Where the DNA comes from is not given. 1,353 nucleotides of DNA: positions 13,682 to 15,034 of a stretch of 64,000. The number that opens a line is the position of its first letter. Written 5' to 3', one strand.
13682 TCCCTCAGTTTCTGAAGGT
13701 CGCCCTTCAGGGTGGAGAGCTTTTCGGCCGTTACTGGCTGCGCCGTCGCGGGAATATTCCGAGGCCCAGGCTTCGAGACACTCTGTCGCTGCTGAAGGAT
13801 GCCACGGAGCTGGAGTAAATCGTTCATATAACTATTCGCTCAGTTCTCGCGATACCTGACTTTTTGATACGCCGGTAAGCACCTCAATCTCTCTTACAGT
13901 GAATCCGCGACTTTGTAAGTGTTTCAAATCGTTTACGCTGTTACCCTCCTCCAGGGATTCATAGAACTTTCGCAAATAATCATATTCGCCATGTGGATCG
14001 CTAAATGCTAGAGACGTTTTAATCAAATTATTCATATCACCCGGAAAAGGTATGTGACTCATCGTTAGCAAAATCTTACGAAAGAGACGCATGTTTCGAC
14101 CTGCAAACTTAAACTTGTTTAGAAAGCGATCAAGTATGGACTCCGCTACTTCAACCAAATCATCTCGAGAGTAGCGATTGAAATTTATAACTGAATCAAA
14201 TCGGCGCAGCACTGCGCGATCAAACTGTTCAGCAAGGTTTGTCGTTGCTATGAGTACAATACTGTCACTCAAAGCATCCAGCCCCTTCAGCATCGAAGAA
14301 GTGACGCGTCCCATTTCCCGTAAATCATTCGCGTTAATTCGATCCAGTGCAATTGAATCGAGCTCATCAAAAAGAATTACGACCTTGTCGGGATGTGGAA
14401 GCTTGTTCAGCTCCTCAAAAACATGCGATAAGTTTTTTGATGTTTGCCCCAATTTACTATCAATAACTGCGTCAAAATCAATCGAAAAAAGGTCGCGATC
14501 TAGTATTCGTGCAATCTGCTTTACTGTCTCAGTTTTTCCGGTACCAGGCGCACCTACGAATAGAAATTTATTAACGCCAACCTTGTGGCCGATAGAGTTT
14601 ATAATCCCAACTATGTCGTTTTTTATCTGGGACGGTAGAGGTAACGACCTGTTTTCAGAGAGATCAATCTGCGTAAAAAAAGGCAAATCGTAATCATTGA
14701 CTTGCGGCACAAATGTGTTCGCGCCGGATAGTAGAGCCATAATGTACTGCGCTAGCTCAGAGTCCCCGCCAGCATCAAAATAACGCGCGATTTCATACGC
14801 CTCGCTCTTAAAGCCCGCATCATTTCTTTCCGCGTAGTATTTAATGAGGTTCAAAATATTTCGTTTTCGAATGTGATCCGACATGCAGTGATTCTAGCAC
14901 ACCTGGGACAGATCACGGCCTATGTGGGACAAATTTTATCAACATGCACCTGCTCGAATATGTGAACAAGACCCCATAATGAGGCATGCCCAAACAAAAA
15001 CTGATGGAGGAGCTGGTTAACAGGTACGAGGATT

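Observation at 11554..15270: Low-GC island encoding a translationally coupled AAA+ ATPase and S8 subtilase, resembling the IetAS defense architecture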

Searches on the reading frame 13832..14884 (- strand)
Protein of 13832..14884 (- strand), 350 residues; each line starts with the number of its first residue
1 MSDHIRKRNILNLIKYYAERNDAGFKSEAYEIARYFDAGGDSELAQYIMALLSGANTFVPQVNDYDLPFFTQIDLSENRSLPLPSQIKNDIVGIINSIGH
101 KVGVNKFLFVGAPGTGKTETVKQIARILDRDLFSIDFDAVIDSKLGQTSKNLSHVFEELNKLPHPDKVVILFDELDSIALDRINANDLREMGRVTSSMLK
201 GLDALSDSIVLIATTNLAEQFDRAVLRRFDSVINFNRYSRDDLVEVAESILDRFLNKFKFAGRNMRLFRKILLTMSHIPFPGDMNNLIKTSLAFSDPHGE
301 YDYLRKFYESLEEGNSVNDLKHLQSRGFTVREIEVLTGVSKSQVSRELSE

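Call 3: search_protein_families(library=pfam, proteins=[window:13832-14884:-], max_evalue=0.01)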
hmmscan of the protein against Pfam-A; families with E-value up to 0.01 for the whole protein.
window:13832-14884:- (350 aa): 10 families
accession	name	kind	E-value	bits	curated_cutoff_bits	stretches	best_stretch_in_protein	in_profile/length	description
PF00004.35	AAA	-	1.6e-25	90.5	21.2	1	108-236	2-130/131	ATPase family associated with various cellular activities (AAA)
PF07728.20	AAA_5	-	1.6e-05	25.3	22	1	107-140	2-36/139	AAA domain (dynein-related subfamily)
PF07724.20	AAA_2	-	0.00026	21.5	27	1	106-221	5-129/166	AAA domain (Cdc48 subfamily)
PF13191.12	AAA_16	-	0.00091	20.2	32.6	0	109-131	29-51/167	AAA ATPase domain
PF13401.12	AAA_22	-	0.002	18.9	27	0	108-161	9-60/130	AAA domain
PF13173.12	AAA_14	-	0.002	18.6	27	1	109-178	7-74/129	AAA domain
PF12775.13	AAA_7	-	0.0031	17.5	25.8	1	106-186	35-120/181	P-loop containing dynein motor region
PF05673.19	DUF815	-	0.0035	17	23.8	1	97-275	46-206/249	Protein of unknown function (DUF815)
PF07726.17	AAA_3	-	0.0042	17.4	27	0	108-220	3-115/131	ATPase family associated with various cellular activities (AAA)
PF12774.13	AAA_6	-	0.0064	16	25.2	0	110-143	38-71/327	Hydrolytic ATP binding site of dynein motor region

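Call 4: search_protein_families(library=padloc, proteins=[window:13832-14884:-], max_evalue=0.01)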
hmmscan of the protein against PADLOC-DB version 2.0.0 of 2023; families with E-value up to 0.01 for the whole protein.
window:13832-14884:- (350 aa): 9 families
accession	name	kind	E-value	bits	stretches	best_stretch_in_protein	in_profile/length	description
PDLC02196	IetA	-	1.5e-44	151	1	9-349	6-369/374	-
PDLC04232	IetA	-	6.6e-33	112.5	1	105-264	117-272/330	-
PDLC02195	IetA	-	7.6e-31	105.8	1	105-308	138-334/395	-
PDLC04231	IetA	-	3.9e-21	74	1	105-246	118-255/262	-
PDLC00915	TRIP13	-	5.8e-16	56.8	1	108-259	67-232/302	TRIP13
PDLC03838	DolB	-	7.7e-11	39.9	2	107-178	169-241/375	-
PDLC00914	TRIP13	-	8.9e-11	39.8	1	108-253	75-233/302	TRIP13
PDLC04606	PDC-M37B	-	0.00048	17.4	1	96-260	167-342/390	-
PDLC04140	mad8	-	0.0012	16.4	1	108-271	31-126/314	mads_8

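Call 6: search_protein_families(library=ncbifam, proteins=[window:13832-14884:-], max_evalue=0.01)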
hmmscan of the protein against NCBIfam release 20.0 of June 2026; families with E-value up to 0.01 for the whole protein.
window:13832-14884:- (350 aa): 19 families
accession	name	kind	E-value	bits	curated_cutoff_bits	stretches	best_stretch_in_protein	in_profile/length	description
NF042959.1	IteA_antiphage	equivalog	2.7e-36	125.5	510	1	104-343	125-366/367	anti-phage ATPase IteA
NF041006.2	cell_div_CdvC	equivalog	2e-12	46.7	650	1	107-237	137-272/370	cell division protein CdvC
TIGR01243.1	CDC48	subfamily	7.8e-12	44.3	802.65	1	106-234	489-618/733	CDC48 family AAA ATPase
NF003069.1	PRK03992.1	subfamily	1.9e-11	43.8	500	1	107-236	168-300/379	proteasome-activating nucleotidase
TIGR01242.2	TIGR01242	subfamily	5.3e-11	42.1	500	1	107-240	151-287/362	proteasome-activating nucleotidase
NF047748.1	PrtsmActNtasePan1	equivalog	1.2e-09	37.7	750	1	106-237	184-318/405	proteasome-activating nucleotidase Pan1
NF047747.1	PrtsmActNtasePan2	equivalog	6.4e-09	35.5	700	1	107-237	188-321/397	proteasome-activating nucleotidase Pan2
TIGR01241.2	FtsH_fam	equivalog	3.3e-08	32.7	600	1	107-236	198-330/598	ATP-dependent zinc metalloprotease FtsH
NF008004.0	PRK10733.1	equivalog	3.6e-07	28.6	1008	1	99-231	181-315/644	ATP-dependent zinc metalloprotease FtsH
NF003229.0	PRK04195.1-5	equivalog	1e-06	27.8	280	1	105-252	45-179/413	replication factor C large subunit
TIGR03922.1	T7SS_EccA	equivalog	2.4e-05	23.1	466.65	1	105-250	313-463/557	type VII secretion AAA-ATPase EccA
TIGR03689.1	pup_AAA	equivalog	2.6e-05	23.2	504.75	1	108-256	220-379/512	proteasome ATPase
TIGR02881.1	spore_V_K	equivalog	0.00018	20.6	422.95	0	104-128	42-66/261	stage V sporulation protein K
TIGR02639.1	ClpA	equivalog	0.00027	19.3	993.15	1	103-137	486-520/734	ATP-dependent Clp protease ATP-binding subunit ClpA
NF047389.1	ATPase_Sll1717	subfamily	0.00029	20.1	75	0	146-182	163-200/454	P-loop ATPase, Sll1717 family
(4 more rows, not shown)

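Call 30: find_homologous_proteins(query=window:13832-14884:-, max_evalue=0.00001)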
Query window:13832-14884:- (350 aa): 6434 proteins with E <= 0.00001 among 8000 candidates; the best 120 are listed.
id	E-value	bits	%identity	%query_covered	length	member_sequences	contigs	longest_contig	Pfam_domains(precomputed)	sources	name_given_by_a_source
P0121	2.6e-224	762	100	100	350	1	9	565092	PF00004.36,PF07728.21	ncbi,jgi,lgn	jgi:Cdc6-like AAA superfamily ATPase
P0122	6.8e-180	616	79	100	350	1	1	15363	PF00004.36,PF07728.21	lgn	-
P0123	6.5e-178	609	77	100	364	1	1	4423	PF07724.21,PF00004.36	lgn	-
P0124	2.5e-177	607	92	87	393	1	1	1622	PF00004.36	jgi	jgi:predicted AAA+ superfamily ATPase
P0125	3.6e-177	607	76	100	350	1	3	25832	PF00004.36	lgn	-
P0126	5.4e-177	606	77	100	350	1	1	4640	PF07724.21,PF00004.36,PF07728.21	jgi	jgi:hypothetical protein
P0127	1.4e-176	605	78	100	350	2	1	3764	PF00004.36,PF07728.21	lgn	-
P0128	2.0e-175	601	77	100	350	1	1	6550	PF07724.21,PF00004.36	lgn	-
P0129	3.1e-175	601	79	99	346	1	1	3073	PF00004.36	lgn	-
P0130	3.8e-175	600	77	99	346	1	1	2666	PF00004.36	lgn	-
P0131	4.3e-175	600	76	100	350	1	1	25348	PF00004.36,PF07728.21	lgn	-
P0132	4.9e-175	600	77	100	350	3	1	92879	PF00004.36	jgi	jgi:SpoVK/Ycf46/Vps4 family AAA+-type ATPase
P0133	5.4e-175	600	76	100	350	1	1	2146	PF00004.36,PF07728.21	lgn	-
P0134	1.8e-174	598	77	100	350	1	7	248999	PF00004.36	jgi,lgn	jgi:SpoVK/Ycf46/Vps4 family AAA+-type ATPase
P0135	2.0e-174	598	76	100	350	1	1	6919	PF07724.21,PF00004.36,PF07728.21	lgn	-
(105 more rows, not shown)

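Call 40: search_solved_structures(query=A2, max_evalue=0.001)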
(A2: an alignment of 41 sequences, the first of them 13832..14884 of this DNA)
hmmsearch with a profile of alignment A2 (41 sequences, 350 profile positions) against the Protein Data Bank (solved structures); distinct sequences matched with E-value up to 0.001: 263 (the best 60 are shown).
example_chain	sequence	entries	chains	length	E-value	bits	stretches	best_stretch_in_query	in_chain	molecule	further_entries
7wd3_A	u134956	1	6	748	7.5e-25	91.1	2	107-233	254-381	ATPase family gene 2 protein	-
7nku_A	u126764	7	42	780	8.6e-25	91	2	107-233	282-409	ATPase family gene 2 protein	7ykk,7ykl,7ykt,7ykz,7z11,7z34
5vc7_A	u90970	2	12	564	9.8e-24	87.5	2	106-234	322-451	VCP-like ATPase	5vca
7wbb_A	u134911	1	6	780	1.9e-23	86.5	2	107-233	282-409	AFG2 isoform 1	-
5g4g_A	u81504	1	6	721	2.2e-23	86.3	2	106-234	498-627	VCP-LIKE ATPASE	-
5g4f_A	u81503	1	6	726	2.3e-23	86.3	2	106-234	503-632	VCP-LIKE ATPASE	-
6oaa_B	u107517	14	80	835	1.6e-22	83.4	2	107-233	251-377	Cell division control protein 48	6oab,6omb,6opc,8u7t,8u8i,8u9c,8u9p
8dar_A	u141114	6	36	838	1.7e-22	83.4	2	107-233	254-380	Cell division control protein 48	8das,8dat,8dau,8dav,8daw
6oa9_A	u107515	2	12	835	7.8e-22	81.2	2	107-233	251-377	Cell division control protein 48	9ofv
6chs_H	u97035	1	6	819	1.4e-21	80.4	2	107-232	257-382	Putative cell division control protein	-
9ox9_A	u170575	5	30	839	7e-20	74.8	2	107-269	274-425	vesicle-fusing ATPase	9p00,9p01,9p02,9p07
7wub_C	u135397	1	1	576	7.7e-20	74.7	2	107-232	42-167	Transitional endoplasmic reticulum ATPase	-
7wub_D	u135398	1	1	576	7.7e-20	74.7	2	107-232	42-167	Transitional endoplasmic reticulum ATPase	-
6mck_A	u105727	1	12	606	9.2e-20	74.4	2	107-232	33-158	Transitional endoplasmic reticulum ATPase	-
7rlh_A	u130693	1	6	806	1.4e-19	73.8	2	107-232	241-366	Transitional endoplasmic reticulum ATPase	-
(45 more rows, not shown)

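Call 43: predict_structure(alignment_id=A2)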
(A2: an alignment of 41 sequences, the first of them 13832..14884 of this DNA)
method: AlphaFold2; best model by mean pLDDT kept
length: 350 residues; sequences in the alignment: 41
mean_pLDDT: 77.6   pTM: 0.68
mean pLDDT of the five models: 77.6, 76.4, 66.5, 56.2, 54.3
residues with pLDDT >= 90: 14; 70-90: 262; 50-70: 57; < 50: 17
segments of 3 or more residues with pLDDT < 50: 1-4, 55-65
pLDDT, mean of each block of 10 residues (from residue 1): 53 75 79 77 69 49 54 75 83 85 86 87 86 82 81 86 70 75 60 83 85 82 80 88 88 70 78 85 85 72 82 67 87 87 82
secondary structure, 60 per line:
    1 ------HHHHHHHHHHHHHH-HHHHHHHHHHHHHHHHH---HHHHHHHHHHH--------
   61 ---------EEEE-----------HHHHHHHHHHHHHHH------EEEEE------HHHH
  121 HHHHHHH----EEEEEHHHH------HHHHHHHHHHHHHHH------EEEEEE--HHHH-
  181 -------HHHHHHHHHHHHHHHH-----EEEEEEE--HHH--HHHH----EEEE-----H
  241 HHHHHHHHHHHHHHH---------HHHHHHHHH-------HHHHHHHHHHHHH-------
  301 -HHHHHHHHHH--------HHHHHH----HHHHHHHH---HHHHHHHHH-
elements in order: H7-20 H22-38 H42-52 E70-73 H85-99 E106-110 H117-127 E132-136 H137-140 H147-161 E168-173 H176-179 H188-203 E209-215 H223-226 E231-234 H240-255 H265-273 H281-293 H302-311 H320-325 H330-337 H341-349

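Call 44: find_related_loci(query=A2, collection=metagenome_contigs, flank=5000)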
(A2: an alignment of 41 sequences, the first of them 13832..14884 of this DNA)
Query A2 (350 aa) in metagenome_contigs; peptide patterns used: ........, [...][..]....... (x = any residue, [..] = any of these).
600 stretches matched a pattern (row limit reached: there are more); 458 encode a relative of the query (tblastn E <= 1e-3); the best 80 are kept; 80 distinct loci.
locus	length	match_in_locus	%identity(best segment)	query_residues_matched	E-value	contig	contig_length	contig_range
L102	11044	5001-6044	75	1-348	0e+0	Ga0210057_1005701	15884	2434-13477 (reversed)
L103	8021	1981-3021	67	1-350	2e-161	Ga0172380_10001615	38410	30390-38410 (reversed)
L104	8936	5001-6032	66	3-348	6e-155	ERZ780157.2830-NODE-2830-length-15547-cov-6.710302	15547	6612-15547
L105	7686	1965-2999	64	5-350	4e-151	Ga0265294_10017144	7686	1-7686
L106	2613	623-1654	62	5-350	3e-159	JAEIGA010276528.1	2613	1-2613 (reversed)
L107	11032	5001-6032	63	5-350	6e-150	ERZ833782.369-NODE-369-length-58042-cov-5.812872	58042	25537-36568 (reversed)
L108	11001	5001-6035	63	3-348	2e-149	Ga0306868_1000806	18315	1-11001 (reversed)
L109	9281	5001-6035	64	5-350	2e-149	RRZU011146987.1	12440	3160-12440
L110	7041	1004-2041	63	4-350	2e-149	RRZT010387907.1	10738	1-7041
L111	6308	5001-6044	63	1-349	6e-149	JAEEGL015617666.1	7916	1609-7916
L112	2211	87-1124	64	4-350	1e-158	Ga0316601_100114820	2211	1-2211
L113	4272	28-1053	63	5-348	2e-151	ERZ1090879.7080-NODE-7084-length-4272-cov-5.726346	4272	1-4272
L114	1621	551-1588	62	4-350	2e-160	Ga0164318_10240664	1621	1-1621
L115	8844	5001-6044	61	1-350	2e-147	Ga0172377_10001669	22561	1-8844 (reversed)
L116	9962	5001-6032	63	5-350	3e-147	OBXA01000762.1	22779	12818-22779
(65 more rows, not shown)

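Call 51: fold_search(model_id=the predicted structure, library=pdb)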
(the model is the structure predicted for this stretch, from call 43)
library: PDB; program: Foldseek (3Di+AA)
matches with E <= 10: 1884; with E <= 0.001: 1424
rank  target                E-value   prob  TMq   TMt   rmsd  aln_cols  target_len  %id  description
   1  5c18_B                2.0e-10  1.00  0.51  0.27  14.7       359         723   21  p97-delta709-728 in complex with ATP-gamma-S (released 2016-01-13)
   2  5zqm                  3.2e-10  1.00  0.48  0.57  12.3       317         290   18  Crystal structure of human katanin AAA ATPase domain complex with ATPgammaS (released 2019-02-27)
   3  5c18_C                4.1e-10  1.00  0.41  0.22  17.5       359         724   21  p97-delta709-728 in complex with ATP-gamma-S (released 2016-01-13)
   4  7swl_B                6.1e-10  1.00  0.49  0.33   9.8       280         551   20  CryoEM structure of the N-terminal-deleted Rix7 AAA-ATPase (released 2022-03-02)
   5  5c18_E                7.9e-10  1.00  0.50  0.26  15.4       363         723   20  p97-delta709-728 in complex with ATP-gamma-S (released 2016-01-13)
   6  9bji_C                8.7e-10  1.00  0.43  0.28  10.5       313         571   18  Cryo-EM structure of apo NVL (released 2026-01-21)
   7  7t3i_E                9.6e-10  1.00  0.48  0.32  16.0       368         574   16  CryoEM structure of the Rix7 D2 Walker B mutant (released 2022-03-02)
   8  5c18_F                1.0e-09  1.00  0.51  0.27  14.3       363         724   20  p97-delta709-728 in complex with ATP-gamma-S (released 2016-01-13)
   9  6mat_E                1.0e-09  1.00  0.51  0.34  16.4       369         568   18  Cryo-EM structure of the essential ribosome assembly AAA-ATPase Rix7 (released 2019-02-06)
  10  9pf1_F                1.1e-09  1.00  0.56  0.53   6.4       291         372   18  Nub1/Fat10-processing human 26S proteasome with Rpt4 at top of spiral staircase (AAA+ motor locally refined) (released 2025-11-19)
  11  5mp9_I                1.1e-09  1.00  0.53  0.48   5.9       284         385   21  26S proteasome in presence of ATP (s1) (released 2017-03-08)
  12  7t0v_F                1.2e-09  1.00  0.48  0.32  13.7       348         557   18  CryoEM structure of the crosslinked Rix7 AAA-ATPase (released 2022-03-02)
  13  6fvt_M                1.2e-09  1.00  0.56  0.48   7.3       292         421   19  26S proteasome, s1 state (released 2018-08-22)
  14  5c18_A                1.4e-09  1.00  0.51  0.27  14.8       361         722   20  p97-delta709-728 in complex with ATP-gamma-S (released 2016-01-13)
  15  6p8v_A                1.4e-09  1.00  0.51  0.58   4.3       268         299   17  Structure of E. coli MS115-1 HORMA:CdnC:Trip13 complex (released 2019-12-25)
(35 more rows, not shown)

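Call 65: find_related_loci(query=A2, collection=viral_contigs, flank=6000)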
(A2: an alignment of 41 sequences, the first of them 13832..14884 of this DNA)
Query A2 (350 aa) in viral_contigs; peptide patterns used: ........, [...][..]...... (x = any residue, [..] = any of these).
177 stretches matched a pattern; 22 encode a relative of the query (tblastn E <= 1e-3); 22 distinct loci.
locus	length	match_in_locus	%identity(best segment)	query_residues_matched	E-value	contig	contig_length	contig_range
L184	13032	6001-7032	62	4-348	7e-153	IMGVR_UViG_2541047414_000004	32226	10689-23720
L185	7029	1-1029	62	5-348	4e-152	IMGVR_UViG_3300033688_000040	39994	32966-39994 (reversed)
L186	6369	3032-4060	60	5-350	4e-145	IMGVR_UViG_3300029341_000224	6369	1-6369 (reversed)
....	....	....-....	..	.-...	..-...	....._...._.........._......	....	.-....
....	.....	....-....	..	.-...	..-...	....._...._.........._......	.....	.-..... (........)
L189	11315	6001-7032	59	5-350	1e-137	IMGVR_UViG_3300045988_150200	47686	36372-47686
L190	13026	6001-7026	56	5-348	1e-132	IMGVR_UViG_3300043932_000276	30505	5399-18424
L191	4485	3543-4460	60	5-311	1e-131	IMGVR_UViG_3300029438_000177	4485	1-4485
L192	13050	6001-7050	53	4-350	4e-126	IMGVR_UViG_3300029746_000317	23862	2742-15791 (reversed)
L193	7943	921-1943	56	5-348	2e-124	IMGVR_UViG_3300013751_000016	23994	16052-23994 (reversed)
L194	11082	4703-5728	53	5-349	2e-118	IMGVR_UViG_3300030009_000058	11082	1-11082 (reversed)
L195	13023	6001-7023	51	5-348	9e-116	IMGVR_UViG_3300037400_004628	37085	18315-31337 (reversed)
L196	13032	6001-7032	62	4-348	7e-153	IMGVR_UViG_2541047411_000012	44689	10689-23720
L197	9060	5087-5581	34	89-255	6e-18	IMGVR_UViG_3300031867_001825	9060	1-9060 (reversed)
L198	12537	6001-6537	31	95-262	1e-15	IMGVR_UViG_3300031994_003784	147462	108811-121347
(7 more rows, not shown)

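Call 77: search_protein_families(library=phrogs, proteins=[window:13832-14884:-], max_evalue=0.01)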
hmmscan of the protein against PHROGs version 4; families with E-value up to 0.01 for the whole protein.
window:13832-14884:- (350 aa): 15 families
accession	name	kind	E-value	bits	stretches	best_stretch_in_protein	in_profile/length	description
phrog_3757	-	unknown function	4.5e-75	254.3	1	7-349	4-365/367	-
phrog_10401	-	other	4.3e-22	79.6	1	106-248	462-597/667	ATPase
phrog_9172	-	unknown function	3.8e-18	66.6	1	76-259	78-262/509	-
phrog_7485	-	unknown function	1e-13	52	1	107-241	230-365/430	-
phrog_168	-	DNA, RNA and nucleotide metabolism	5.1e-13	50.4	1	83-256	25-175/314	clamp loader of DNA polymerase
phrog_30773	-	unknown function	9e-08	31.9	1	106-233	198-329/666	-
phrog_4871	-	other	1.4e-06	28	1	105-136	497-531/764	ATP-dependent protease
phrog_5846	-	DNA, RNA and nucleotide metabolism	4.6e-05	23.8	1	104-253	38-168/380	clamp loader of DNA polymerase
phrog_8638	-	unknown function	8.9e-05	22.3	1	108-233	309-434/568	-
phrog_11838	-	DNA, RNA and nucleotide metabolism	0.00012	22.4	1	107-186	43-118/420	clamp loader of DNA polymerase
phrog_249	-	moron, auxiliary metabolic gene and host takeover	0.00035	21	1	104-139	128-162/380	porphyrin biosynthesis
phrog_4339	-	unknown function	0.00043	20.5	1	103-254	306-457/552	-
phrog_5534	-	unknown function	0.005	17.1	1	106-182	29-102/273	-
phrog_14322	-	unknown function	0.008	16.5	0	106-188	228-302/398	-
phrog_1297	-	other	0.0092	16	0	107-135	28-56/356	ATPase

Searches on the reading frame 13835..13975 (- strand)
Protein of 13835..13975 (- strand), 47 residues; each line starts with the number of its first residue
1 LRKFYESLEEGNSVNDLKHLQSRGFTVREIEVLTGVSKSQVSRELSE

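Call 69: search_protein_families(library=pfam, proteins=[window:13835-13975:-], max_evalue=10)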
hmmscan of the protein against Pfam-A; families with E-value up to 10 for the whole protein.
seq(47 aa): 7 families
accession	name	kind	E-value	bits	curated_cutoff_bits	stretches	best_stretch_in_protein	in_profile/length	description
PF12802.13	MarR_2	-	0.0027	18.3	27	1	20-45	14-41/61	MarR family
PF13560.12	HTH_31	-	0.065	14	27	1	22-43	12-33/64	Helix-turn-helix domain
PF13384.12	HTH_23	-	0.07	13.4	24.6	1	19-45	13-38/50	Homeodomain-like domain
PF18579.7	Raf1_HTH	-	0.1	12.7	27.3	1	17-40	23-46/61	Rubisco accumulation factor 1 helix turn helix domain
PF01381.28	HTH_3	-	0.11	13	23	1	21-43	6-28/55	Helix-turn-helix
PF20432.4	Xre-like-HTH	-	0.16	12.7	25.8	1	6-43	4-42/63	Antitoxin Xre-like helix-turn-helix domain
PF13518.12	HTH_28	-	0.24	12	25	1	18-45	7-33/52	Helix-turn-helix domain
